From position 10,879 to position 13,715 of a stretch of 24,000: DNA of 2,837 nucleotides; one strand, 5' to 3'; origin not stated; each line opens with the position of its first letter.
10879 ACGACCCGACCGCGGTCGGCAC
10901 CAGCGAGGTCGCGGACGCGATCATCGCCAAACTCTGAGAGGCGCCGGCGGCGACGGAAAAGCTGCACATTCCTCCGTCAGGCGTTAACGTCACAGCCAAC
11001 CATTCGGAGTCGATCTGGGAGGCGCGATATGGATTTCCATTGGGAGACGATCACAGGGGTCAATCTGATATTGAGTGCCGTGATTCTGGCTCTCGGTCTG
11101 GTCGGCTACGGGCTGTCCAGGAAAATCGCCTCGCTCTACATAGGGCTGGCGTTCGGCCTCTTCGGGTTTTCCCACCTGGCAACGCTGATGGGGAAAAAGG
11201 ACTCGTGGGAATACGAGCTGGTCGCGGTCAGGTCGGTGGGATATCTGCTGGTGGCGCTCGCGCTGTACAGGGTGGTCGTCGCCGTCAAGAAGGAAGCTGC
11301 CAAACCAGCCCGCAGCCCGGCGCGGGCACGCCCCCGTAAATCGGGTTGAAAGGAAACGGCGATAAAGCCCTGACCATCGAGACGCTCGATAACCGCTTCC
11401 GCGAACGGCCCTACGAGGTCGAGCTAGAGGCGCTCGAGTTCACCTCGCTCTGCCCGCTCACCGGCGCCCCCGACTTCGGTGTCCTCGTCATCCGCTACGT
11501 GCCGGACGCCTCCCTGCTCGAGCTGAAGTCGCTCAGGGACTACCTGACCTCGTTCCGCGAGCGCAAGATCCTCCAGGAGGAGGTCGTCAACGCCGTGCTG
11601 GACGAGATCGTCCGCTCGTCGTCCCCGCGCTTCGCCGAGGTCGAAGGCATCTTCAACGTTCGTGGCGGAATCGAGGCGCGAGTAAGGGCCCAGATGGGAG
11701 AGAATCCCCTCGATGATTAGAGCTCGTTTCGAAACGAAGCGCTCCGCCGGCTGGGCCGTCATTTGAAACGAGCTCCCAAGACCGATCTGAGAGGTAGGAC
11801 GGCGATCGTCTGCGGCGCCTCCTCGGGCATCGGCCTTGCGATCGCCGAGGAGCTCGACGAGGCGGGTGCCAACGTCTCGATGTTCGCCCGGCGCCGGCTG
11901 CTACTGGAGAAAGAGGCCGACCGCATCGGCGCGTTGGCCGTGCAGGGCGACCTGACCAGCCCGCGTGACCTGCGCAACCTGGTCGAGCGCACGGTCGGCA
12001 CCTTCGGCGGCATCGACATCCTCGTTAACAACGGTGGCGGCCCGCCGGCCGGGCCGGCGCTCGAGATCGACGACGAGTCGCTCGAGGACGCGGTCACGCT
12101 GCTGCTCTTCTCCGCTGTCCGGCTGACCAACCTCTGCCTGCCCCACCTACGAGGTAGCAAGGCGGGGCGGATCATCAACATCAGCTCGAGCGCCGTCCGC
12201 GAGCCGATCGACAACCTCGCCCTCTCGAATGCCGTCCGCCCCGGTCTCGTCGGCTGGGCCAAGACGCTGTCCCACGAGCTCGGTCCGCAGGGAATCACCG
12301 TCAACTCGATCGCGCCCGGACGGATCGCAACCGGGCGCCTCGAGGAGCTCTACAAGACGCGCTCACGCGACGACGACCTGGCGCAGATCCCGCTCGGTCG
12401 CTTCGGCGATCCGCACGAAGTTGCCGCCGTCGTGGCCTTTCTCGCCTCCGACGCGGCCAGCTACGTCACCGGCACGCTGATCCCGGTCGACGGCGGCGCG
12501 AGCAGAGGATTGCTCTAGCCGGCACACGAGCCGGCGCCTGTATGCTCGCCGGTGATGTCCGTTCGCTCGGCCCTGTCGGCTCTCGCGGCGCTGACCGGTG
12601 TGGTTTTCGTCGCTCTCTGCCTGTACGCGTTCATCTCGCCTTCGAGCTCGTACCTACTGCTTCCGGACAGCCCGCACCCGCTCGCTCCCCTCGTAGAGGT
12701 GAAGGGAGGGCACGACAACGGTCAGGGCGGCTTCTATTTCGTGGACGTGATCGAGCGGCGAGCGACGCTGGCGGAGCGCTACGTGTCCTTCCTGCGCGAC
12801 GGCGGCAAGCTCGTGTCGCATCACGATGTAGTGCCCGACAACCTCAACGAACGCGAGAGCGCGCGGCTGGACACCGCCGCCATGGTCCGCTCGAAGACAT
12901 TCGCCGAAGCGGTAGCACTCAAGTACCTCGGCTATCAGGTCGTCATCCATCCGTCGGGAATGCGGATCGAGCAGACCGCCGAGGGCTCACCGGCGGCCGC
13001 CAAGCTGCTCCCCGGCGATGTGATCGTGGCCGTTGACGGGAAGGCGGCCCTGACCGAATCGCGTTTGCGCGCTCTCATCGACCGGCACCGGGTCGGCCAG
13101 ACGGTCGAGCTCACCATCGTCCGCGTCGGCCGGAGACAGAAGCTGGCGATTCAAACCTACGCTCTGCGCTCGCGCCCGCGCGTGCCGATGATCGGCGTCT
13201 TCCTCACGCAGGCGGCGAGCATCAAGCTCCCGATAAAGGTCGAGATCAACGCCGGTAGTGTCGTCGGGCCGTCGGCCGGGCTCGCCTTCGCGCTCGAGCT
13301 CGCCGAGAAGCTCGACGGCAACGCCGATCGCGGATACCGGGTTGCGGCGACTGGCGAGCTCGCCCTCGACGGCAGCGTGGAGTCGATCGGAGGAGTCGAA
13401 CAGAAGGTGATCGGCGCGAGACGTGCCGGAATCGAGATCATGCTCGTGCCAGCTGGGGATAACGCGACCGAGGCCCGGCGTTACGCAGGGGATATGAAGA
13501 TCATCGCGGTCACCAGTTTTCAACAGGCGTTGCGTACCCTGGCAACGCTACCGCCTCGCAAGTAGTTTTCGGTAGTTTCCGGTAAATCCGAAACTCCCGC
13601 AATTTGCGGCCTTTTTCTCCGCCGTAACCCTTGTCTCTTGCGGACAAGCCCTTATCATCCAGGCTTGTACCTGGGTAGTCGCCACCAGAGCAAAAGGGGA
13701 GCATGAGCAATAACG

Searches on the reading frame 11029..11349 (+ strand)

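Call 7: search_protein_families(library=pfam, proteins=[window:11029-11349:+])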
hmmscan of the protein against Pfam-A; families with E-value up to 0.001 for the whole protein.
window:11029-11349:+ (106 aa): 1 family
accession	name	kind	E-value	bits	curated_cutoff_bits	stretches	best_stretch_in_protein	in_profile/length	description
PF03647.18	Tmemb_14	-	0.00036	21.6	24.8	1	12-82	2-69/92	Transmembrane proteins 14C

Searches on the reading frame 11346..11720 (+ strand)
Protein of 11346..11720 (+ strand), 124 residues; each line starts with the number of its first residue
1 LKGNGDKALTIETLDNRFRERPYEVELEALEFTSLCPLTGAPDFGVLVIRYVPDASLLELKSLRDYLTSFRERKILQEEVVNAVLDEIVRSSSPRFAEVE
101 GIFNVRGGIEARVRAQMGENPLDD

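Call 7: search_protein_families(library=pfam, proteins=[window:11346-11720:+])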
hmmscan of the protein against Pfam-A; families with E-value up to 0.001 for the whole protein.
window:11346-11720:+ (124 aa): 2 families
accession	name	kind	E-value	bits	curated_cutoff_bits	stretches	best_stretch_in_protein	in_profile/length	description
PF14489.11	QueF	-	1.5e-26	92.8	27.3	1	42-119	1-78/81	QueF-like protein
PF01227.27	GTP_cyclohydroI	-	0.00016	21.6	27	1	12-97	46-132/179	GTP cyclohydrolase I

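Call 64: find_encoding_contigs(protein=window:11346-11720:+, flank=1500, max_places=10)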
Protein window:11346-11720:+ (124 aa): 3 contigs read that carry it; 2 places shown.
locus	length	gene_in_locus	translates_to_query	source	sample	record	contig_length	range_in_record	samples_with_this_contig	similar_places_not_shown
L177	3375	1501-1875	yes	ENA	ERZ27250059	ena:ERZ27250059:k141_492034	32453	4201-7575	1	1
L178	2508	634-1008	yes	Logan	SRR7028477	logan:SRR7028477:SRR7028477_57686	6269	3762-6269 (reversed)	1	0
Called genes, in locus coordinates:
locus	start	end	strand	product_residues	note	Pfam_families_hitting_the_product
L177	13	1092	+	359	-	PF00180:Iso_dh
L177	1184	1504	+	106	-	-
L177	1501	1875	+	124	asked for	PF14489:QueF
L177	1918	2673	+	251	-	PF23441:SDR (weak), PF00106:adh_short, PF13460:NAD_binding_10 (weak), PF13561:adh_short_C2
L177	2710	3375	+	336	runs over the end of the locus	PF13180:PDZ_2, PF17820:PDZ_6, PF05362:Lon_C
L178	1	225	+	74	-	?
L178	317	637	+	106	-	-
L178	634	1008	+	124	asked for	PF14489:QueF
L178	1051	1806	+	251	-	PF23441:SDR (weak), PF00106:adh_short, PF13460:NAD_binding_10 (weak), PF13561:adh_short_C2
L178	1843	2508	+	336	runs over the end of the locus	PF13180:PDZ_2, PF17820:PDZ_6, PF05362:Lon_C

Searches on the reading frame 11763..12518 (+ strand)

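Call 7: search_protein_families(library=pfam, proteins=[window:11763-12518:+])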
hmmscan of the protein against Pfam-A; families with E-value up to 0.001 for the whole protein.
window:11763-12518:+ (251 aa): 4 families
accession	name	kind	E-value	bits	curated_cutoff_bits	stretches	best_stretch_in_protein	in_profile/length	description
PF13561.12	adh_short_C2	-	4.2e-54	184.1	27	1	18-246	1-235/236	Enoyl-(Acyl carrier protein) reductase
PF00106.31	adh_short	-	1.5e-41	142.5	26.6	1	13-199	2-193/195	short chain dehydrogenase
PF23441.1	SDR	-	2.4e-08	34.1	27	1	83-245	90-254/258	SDR-like rossmann domain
PF13460.12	NAD_binding_10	-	3.8e-07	30.6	27.2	1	18-208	1-165/184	NAD(P)H-binding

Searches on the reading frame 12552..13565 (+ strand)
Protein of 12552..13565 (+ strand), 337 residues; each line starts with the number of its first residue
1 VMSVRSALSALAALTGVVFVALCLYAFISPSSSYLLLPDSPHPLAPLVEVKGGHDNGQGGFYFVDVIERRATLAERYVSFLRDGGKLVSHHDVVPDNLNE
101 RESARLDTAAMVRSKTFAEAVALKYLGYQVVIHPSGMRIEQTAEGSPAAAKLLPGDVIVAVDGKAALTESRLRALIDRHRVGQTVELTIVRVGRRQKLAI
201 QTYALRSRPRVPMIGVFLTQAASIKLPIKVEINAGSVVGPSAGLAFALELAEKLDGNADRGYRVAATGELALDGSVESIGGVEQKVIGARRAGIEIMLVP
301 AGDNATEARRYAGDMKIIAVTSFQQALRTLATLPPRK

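Call 7: search_protein_families(library=pfam, proteins=[window:12552-13565:+])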
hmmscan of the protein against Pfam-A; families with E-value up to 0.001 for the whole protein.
window:12552-13565:+ (337 aa): 5 families
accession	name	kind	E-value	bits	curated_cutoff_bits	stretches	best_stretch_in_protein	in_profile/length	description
PF05362.19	Lon_C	-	2.3e-13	50.6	21.1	1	228-328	96-200/205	Lon protease (S16) C-terminal proteolytic domain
PF13180.12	PDZ_2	-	2.7e-12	47.3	27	1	125-201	2-79/80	PDZ domain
PF17820.7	PDZ_6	-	1.1e-07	31.9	27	1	139-191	2-54/54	PDZ domain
PF00595.29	PDZ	-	4.8e-05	24.1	23.2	1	125-189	11-80/81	PDZ domain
PF13541.12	ChlI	-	4.8e-05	23.7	27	1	240-301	59-119/121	Subunit ChlI of Mg-chelatase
